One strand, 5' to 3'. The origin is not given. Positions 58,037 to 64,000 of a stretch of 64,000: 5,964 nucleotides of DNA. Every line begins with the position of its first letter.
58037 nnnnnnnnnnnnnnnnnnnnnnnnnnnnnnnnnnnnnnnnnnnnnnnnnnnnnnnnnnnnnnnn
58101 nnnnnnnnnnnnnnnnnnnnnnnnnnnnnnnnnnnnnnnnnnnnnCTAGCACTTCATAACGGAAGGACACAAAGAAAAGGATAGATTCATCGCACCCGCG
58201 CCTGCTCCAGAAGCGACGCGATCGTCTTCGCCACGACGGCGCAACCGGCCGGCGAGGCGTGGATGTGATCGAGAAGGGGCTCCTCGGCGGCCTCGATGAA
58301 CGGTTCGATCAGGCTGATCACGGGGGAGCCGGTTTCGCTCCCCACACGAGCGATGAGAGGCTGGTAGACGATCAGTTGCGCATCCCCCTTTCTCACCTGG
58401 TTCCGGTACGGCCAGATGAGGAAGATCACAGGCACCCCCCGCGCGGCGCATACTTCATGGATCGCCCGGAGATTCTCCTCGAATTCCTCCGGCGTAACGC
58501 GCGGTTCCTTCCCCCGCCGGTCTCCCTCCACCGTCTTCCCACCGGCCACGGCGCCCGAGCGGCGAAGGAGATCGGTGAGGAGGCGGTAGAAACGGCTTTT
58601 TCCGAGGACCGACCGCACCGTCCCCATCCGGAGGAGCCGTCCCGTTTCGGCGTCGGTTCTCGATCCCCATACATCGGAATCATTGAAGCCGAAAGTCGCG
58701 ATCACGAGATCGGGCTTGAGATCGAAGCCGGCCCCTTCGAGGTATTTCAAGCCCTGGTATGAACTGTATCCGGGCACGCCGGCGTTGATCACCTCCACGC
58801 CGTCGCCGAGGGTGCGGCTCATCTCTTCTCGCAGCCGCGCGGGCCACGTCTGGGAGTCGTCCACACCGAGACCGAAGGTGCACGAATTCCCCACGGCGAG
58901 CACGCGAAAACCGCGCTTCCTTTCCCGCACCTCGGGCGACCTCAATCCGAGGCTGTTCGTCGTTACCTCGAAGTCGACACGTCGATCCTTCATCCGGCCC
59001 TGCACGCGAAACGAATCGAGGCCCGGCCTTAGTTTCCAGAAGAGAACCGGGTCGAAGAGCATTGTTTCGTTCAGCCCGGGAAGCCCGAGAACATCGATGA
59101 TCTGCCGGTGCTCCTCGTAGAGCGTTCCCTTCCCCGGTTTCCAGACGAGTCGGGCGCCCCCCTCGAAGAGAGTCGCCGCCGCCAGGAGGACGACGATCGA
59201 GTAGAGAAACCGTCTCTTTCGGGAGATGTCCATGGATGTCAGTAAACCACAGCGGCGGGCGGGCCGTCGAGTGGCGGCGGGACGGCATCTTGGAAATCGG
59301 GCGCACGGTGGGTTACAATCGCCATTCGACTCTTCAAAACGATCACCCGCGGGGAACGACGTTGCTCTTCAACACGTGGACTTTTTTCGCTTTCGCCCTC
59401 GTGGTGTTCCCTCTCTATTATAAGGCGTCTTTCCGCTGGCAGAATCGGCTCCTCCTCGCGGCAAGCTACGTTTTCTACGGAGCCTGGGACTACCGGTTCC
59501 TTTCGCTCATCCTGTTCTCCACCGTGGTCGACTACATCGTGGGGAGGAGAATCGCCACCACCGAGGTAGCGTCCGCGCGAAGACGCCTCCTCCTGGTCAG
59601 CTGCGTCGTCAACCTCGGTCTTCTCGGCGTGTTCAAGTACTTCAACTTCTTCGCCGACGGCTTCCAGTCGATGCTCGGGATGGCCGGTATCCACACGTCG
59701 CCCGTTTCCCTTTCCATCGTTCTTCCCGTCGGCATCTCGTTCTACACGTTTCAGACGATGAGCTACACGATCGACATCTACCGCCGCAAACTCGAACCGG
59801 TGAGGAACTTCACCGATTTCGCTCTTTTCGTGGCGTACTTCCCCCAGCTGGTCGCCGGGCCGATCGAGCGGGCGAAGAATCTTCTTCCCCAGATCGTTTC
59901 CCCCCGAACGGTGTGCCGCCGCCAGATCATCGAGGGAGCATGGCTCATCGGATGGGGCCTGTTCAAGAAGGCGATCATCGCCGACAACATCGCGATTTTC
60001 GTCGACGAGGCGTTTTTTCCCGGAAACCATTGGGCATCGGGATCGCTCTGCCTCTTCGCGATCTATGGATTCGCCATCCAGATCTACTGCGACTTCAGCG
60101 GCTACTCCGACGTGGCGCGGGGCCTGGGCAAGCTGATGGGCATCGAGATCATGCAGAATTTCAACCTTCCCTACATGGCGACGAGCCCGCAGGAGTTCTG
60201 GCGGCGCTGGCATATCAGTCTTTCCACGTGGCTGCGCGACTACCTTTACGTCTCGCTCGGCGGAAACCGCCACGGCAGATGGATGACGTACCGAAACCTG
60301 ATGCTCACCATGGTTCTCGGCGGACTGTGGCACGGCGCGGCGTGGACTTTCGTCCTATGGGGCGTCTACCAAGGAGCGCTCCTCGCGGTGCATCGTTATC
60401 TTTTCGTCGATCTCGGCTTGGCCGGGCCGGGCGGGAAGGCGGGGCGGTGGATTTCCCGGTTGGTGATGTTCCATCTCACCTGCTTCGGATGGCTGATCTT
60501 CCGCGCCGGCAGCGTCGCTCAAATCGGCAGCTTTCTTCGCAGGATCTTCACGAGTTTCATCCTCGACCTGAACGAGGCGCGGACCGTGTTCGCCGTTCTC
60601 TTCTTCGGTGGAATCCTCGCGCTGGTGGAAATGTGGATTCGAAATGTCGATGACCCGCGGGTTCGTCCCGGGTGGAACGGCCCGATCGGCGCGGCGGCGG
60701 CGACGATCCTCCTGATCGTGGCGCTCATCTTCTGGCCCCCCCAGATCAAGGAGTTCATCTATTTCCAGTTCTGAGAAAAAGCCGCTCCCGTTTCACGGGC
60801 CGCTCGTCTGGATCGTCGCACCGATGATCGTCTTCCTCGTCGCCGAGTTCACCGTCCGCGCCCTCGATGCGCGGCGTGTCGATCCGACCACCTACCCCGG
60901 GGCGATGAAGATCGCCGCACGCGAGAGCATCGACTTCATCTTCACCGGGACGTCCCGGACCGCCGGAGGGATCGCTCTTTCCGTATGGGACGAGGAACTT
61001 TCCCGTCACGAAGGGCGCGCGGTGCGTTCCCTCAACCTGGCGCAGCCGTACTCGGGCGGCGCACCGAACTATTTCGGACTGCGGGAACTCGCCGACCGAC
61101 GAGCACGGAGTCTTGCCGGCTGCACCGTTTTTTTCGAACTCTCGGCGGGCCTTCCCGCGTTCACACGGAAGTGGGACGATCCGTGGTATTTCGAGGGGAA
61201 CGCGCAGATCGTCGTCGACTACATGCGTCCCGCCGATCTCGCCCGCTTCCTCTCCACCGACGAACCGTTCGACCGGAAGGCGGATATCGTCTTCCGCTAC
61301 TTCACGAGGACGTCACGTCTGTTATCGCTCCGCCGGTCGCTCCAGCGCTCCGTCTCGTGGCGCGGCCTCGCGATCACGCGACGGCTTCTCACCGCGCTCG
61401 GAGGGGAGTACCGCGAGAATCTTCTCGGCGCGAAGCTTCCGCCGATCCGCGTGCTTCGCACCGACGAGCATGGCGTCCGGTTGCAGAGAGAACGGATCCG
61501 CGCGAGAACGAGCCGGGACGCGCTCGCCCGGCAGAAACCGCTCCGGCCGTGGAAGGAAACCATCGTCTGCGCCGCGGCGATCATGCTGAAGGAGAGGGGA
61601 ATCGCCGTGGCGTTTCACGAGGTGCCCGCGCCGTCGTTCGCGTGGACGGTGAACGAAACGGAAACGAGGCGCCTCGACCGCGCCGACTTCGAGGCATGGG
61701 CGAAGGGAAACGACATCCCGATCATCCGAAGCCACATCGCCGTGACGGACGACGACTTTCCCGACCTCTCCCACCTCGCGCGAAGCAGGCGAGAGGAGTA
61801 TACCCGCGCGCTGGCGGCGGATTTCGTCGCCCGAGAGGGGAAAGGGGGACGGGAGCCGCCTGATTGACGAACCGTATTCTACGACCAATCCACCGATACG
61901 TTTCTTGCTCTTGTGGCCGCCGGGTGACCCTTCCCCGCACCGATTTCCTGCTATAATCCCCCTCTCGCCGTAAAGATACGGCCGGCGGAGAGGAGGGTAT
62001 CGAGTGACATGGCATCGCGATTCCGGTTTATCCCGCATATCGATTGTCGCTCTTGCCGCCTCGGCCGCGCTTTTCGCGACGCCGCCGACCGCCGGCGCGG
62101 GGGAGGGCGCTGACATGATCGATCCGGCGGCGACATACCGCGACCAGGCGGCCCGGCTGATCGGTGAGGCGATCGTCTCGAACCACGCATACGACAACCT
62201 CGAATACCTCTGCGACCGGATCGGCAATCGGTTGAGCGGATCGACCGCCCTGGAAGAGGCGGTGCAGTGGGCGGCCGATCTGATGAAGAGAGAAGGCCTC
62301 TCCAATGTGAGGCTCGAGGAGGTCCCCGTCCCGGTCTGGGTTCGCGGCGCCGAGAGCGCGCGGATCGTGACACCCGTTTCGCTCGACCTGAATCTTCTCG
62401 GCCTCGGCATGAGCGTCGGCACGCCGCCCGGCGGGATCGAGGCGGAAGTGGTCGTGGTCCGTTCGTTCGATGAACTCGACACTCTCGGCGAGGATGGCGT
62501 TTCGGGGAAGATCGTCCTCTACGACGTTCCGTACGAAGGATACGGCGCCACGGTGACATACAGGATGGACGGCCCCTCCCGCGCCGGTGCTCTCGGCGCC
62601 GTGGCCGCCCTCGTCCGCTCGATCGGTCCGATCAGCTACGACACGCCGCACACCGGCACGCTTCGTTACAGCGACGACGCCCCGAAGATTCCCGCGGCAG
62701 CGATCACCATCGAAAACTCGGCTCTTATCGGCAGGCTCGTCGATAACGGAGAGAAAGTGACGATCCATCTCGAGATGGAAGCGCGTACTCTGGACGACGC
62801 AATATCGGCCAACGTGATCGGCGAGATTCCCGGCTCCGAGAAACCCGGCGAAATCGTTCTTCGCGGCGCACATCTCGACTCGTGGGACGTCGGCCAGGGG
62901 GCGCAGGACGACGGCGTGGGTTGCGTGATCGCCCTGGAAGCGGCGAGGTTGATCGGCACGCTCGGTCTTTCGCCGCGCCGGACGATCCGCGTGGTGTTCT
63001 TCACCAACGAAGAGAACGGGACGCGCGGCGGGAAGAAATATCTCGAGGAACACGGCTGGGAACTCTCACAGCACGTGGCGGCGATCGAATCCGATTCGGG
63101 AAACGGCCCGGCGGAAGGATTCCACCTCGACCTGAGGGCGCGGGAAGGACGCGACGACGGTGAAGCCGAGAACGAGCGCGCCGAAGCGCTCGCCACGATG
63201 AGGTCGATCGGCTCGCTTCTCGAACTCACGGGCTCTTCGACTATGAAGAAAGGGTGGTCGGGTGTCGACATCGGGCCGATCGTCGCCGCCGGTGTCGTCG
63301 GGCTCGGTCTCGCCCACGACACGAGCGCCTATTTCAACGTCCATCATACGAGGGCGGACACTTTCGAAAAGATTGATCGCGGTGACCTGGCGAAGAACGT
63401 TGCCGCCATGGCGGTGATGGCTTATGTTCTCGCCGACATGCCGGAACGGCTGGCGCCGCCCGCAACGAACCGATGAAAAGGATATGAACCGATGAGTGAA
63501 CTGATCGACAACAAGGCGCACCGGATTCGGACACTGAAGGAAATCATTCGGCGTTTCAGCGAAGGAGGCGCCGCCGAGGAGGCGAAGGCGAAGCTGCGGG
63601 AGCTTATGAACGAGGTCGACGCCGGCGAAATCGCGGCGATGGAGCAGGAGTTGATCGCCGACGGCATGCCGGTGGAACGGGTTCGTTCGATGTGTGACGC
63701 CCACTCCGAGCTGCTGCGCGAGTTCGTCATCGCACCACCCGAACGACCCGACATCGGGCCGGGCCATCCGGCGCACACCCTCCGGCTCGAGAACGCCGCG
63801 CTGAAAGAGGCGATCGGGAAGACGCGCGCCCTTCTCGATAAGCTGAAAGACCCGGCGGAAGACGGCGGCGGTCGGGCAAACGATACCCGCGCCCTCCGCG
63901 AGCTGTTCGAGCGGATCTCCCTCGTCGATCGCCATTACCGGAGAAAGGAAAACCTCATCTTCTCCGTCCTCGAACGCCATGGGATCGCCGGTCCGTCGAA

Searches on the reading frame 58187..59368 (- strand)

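Call 29: search_protein_families(library=pfam, proteins=[window:58187-59368:-], max_evalue=0.0001)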
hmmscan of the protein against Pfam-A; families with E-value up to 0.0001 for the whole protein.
window:58187-59368:- (393 aa): 1 family
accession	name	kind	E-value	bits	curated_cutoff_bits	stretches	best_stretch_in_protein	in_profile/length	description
PF13472.12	Lipase_GDSL_2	-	3.9e-17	63.8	32.9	1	158-377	1-177/178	GDSL-like Lipase/Acylhydrolase family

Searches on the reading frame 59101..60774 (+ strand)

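Call 29: search_protein_families(library=pfam, proteins=[window:59101-60774:+], max_evalue=0.0001)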
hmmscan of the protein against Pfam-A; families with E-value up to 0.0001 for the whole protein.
window:59101-60774:+ (557 aa): 1 family
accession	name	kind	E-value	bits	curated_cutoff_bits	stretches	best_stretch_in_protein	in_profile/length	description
PF03062.24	MBOAT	-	3.4e-22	79.6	27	1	236-436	80-299/337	MBOAT, membrane-bound O-acyltransferase family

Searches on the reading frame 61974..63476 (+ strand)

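Call 29: search_protein_families(library=pfam, proteins=[window:61974-63476:+], max_evalue=0.0001)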
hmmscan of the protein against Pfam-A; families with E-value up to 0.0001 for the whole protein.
window:61974-63476:+ (500 aa): 2 families
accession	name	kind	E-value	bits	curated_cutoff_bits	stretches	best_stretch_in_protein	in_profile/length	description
PF04389.22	Peptidase_M28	-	2.5e-28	99.6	21.3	1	280-480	1-190/193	Peptidase family M28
PF01546.33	Peptidase_M20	-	9.3e-08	32.7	24.6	1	307-366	30-91/206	Peptidase family M20/M25/M40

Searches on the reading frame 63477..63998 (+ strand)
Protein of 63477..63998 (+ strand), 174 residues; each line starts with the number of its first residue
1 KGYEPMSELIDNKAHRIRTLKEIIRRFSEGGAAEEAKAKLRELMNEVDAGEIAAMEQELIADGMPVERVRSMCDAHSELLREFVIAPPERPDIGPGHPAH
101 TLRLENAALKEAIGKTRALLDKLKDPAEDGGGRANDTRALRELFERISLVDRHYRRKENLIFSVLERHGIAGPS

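Call 29: search_protein_families(library=pfam, proteins=[window:63477-63998:+], max_evalue=0.0001)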
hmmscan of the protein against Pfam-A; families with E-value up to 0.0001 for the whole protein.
window:63477-63998:+ (174 aa): 2 families
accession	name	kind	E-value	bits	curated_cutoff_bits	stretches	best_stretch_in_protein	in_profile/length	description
PF04282.18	DUF438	-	2.1e-20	72.8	25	1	20-83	1-64/67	Family of unknown function (DUF438)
PF01814.28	Hemerythrin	-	3.4e-06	28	25.3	0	97-171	1-68/127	Hemerythrin HHE cation binding domain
